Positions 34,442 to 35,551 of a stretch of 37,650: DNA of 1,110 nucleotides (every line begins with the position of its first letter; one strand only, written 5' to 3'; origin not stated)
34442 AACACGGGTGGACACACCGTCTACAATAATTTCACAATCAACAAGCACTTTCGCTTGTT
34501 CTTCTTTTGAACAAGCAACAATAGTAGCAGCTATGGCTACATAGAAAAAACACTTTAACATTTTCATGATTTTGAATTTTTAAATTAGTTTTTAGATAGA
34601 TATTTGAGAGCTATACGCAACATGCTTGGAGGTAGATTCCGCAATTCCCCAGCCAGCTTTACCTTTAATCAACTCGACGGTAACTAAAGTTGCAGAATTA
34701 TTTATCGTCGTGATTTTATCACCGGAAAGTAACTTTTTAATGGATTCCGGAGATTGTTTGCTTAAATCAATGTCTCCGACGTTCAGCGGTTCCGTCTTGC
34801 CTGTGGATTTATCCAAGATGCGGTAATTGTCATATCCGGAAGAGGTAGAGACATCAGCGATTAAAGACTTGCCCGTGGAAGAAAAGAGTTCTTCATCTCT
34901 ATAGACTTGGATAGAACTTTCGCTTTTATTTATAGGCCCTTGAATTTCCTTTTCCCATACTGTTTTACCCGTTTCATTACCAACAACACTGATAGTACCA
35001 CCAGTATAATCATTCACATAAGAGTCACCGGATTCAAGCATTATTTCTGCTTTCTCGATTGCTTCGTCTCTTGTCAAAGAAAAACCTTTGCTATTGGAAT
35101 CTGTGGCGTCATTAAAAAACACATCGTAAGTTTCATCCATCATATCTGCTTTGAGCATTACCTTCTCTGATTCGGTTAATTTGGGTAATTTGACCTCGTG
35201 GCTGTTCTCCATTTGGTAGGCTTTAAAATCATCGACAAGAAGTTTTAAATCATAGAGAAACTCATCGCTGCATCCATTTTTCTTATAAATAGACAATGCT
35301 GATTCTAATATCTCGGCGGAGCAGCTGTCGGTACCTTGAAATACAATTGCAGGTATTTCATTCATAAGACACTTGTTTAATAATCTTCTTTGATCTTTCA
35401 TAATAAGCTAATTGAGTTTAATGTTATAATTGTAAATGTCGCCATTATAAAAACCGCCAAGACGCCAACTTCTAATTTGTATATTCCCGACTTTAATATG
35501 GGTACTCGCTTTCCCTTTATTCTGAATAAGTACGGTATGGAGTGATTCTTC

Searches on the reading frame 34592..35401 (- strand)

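Call 59: search_protein_families(library=pfam, proteins=[window:34592-35401:-], max_evalue=0.001)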
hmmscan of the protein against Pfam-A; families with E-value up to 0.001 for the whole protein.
window:34592-35401:- (269 aa): 0 families

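Call 74: search_protein_families(library=pfam, proteins=[window:34592-35401:-], max_evalue=10)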
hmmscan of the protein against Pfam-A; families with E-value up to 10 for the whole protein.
window:34592-35401:- (269 aa): 1 family
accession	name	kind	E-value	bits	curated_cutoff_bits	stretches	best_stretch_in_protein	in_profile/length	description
PF13360.13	PQQ_2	-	0.0027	17.8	27.6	1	133-253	41-144/233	Outer membrane protein assembly factor BamB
